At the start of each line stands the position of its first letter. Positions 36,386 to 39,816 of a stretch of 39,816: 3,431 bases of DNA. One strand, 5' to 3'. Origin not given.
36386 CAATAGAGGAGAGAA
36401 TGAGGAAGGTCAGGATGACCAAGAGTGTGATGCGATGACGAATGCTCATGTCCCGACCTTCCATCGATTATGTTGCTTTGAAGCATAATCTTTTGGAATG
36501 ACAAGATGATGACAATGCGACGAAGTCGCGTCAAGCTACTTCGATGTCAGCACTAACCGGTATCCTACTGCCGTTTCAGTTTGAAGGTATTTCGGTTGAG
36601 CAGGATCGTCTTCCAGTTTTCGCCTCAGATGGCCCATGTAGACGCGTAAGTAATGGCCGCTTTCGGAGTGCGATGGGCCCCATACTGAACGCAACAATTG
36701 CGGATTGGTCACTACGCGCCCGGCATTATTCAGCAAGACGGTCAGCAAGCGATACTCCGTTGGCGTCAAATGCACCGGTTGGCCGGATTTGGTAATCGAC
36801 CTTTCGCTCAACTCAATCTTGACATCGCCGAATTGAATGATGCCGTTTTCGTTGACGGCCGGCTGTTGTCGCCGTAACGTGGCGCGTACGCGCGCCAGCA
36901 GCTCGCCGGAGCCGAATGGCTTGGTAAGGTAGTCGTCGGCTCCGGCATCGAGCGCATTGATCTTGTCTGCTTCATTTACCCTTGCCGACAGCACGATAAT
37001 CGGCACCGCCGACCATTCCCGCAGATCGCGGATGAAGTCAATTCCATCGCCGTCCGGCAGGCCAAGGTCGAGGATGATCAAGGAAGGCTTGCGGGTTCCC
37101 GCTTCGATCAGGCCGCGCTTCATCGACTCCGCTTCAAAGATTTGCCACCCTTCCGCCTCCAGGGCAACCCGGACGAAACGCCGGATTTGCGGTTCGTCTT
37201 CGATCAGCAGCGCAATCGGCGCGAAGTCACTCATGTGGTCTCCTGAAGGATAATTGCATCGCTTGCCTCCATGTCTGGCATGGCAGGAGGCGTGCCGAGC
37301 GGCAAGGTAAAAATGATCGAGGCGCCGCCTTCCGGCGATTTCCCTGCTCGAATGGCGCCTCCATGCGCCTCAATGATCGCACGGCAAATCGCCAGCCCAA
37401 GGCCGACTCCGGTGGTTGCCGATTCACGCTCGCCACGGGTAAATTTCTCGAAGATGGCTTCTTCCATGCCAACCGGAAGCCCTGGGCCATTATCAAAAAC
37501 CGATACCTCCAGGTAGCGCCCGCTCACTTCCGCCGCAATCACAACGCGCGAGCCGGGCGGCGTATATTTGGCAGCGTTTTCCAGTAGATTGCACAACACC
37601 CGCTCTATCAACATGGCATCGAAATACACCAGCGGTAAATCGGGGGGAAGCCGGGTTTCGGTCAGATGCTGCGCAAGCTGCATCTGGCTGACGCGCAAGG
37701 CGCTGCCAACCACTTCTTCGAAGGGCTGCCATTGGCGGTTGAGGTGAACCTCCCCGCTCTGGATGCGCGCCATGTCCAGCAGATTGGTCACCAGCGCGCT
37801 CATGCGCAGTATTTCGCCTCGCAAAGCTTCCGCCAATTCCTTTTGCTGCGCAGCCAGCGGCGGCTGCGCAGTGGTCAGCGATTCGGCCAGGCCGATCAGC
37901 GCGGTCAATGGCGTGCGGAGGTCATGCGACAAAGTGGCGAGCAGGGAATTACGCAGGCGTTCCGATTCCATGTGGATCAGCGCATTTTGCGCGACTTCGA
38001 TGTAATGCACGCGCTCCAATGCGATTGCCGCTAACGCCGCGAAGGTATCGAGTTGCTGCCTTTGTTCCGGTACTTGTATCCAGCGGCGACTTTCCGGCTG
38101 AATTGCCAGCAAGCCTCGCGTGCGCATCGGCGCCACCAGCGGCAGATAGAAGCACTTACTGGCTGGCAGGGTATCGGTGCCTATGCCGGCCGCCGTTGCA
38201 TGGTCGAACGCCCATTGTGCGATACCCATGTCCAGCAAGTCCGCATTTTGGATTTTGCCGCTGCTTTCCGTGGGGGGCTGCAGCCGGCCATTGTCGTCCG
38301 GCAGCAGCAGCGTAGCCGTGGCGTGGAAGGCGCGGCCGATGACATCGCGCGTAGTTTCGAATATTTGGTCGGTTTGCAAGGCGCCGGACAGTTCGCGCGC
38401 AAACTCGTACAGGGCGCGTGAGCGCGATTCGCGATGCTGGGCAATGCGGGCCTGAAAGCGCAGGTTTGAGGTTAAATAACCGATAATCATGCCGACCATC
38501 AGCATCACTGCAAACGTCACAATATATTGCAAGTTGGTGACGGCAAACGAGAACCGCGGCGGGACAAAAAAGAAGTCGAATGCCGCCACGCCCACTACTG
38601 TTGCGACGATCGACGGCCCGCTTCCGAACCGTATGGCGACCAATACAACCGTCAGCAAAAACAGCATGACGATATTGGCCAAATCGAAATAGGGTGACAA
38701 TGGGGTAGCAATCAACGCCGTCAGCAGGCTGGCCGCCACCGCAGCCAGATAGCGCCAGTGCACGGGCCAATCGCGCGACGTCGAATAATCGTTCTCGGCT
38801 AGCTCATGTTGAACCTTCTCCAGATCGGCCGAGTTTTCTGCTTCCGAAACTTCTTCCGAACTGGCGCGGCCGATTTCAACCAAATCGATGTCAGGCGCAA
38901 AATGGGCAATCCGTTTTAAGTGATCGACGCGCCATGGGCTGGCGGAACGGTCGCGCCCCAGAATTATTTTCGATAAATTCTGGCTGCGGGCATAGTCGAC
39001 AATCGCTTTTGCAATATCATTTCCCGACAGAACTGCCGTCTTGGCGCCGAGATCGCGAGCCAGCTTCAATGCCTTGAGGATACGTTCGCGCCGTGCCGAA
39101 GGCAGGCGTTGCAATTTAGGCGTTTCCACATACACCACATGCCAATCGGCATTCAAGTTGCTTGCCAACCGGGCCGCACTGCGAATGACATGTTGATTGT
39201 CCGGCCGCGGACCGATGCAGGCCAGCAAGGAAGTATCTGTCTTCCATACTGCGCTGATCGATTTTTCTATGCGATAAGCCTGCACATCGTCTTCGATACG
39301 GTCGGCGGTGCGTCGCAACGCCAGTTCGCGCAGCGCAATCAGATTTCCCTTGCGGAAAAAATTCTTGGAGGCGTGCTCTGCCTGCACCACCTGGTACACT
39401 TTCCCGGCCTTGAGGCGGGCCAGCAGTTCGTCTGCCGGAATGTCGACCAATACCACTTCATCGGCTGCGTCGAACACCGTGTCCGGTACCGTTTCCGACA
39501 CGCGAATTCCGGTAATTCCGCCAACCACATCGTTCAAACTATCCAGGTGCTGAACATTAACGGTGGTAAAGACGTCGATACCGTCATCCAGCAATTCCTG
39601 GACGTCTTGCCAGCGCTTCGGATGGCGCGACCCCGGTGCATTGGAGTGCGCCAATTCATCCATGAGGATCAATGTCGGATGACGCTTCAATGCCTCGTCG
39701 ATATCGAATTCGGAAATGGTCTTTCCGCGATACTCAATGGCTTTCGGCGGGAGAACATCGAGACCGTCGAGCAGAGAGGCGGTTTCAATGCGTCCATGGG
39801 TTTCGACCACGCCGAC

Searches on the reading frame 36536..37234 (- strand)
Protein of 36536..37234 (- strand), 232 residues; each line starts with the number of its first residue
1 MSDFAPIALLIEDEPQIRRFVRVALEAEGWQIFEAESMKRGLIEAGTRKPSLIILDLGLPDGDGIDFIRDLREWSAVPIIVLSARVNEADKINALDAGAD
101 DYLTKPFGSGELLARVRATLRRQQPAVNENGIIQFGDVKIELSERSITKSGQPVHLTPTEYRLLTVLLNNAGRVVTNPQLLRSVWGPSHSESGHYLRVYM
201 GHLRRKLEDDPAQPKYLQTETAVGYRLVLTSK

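Call 4: search_protein_families(library=pfam, proteins=[window:36536-37234:-], max_evalue=0.1)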
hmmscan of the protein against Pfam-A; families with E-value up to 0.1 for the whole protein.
window:36536-37234:- (232 aa): 2 families
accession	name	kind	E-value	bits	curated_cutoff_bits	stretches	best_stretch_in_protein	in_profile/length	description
PF00072.30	Response_reg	-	1.4e-26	93.3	30.2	1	9-117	2-111/111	Response regulator receiver domain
PF00486.34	Trans_reg_C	-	2.8e-24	85.4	26.2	1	151-227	1-77/77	Transcriptional regulatory protein, C terminal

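Call 5: search_protein_families(library=ncbifam, proteins=[window:36536-37234:-], max_evalue=0.01)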
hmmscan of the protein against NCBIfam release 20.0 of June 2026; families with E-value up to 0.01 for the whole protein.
window:36536-37234:- (232 aa): 95 families (the best 25 are shown)
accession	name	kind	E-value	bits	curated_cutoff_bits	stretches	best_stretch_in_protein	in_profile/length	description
NF007820.0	PRK10529.1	equivalog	3.9e-106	353.5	325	1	9-228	5-224/225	two-component system response regulator KdpE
TIGR02154.1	PhoB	equivalog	2.9e-56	190.3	296.2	1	8-227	5-225/226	phosphate regulon transcriptional regulator PhoB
NF040689.1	MtrAB_MtrA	equivalog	1.2e-54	185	300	1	9-226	2-217/219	MtrAB system response regulator MtrA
NF045944.1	ResRegRpaBCyano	equivalog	1.7e-53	181.4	330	1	9-226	1-226/229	response regulator transcription factor RpaB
NF041733.1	resp_reg_CseB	equivalog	3.6e-48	163.9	350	1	9-227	4-226/228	two-component system response regulator CseB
NF033117.2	vanR_ACDEGLN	exception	1.2e-46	159.1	350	1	9-227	2-225/226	VanR-ABDEGLN family response regulator transcription factor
NF040534.1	resp_reg_YycF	equivalog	7.4e-46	156.3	340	1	9-227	4-227/231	response regulator YycF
NF008296.0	PRK11083.1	equivalog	2.5e-45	154.6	273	1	8-227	6-225/228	two-component system response regulator CreB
NF007005.1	PRK09468.1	equivalog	6.2e-44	150.2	331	1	9-228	7-232/237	osmolarity response regulator transcription factor OmpR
TIGR01387.1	cztR_silR_copR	subfamily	1.3e-42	145.9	279.2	1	9-227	2-218/218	heavy metal response regulator transcription factor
NF033120.0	vanR_FM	exception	1.6e-42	145.7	460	1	9-226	7-228/231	vancomycin resistance response regulator transcription factor, VanR-F/VanR-M family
NF007928.2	PRK10643.1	equivalog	2e-42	145.3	330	1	9-226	4-215/216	two-component system response regulator PmrA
NF008078.0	PRK10816.1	equivalog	1.5e-40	139.1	336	1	9-227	4-220/223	two-component system response regulator PhoP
NF007546.0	PRK10161.1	equivalog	5.3e-39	134.1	471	1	8-227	5-225/229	phosphate response regulator transcription factor PhoB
NF053854.1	RespRegPhoBBctds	equivalog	1.4e-38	132.5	270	1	9-226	2-223/225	two-component system response regulator PhoB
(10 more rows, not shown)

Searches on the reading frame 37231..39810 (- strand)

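Call 4: search_protein_families(library=pfam, proteins=[window:37231-39810:-], max_evalue=0.1)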
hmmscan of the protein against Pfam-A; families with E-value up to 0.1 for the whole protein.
window:37231-39810:- (859 aa): 7 families
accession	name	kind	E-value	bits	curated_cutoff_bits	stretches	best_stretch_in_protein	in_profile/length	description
PF02702.23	KdpD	-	1.7e-74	250.2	26.1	1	1-172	39-210/210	Osmosensitive K+ channel His kinase sensor domain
PF13493.11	DUF4118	-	2.2e-31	108.2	28.4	1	354-460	1-107/107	Domain of unknown function (DUF4118)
PF02518.31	HATPase_c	-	3.1e-26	92.4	26.4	1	731-839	2-110/111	Histidine kinase-, DNA gyrase B-, and HSP90-like ATPase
PF00512.31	HisKA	-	2e-17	63.4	26.9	1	620-686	2-66/66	His Kinase A (phospho-acceptor) domain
PF13492.12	GAF_3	-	6e-11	43.3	27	1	481-600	3-129/129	GAF domain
PF00582.32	Usp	-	0.0022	19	24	1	196-288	6-113/141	Universal stress protein family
PF17650.6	RACo_linker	-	0.016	15.5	26.2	0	201-242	20-60/86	RACo linker region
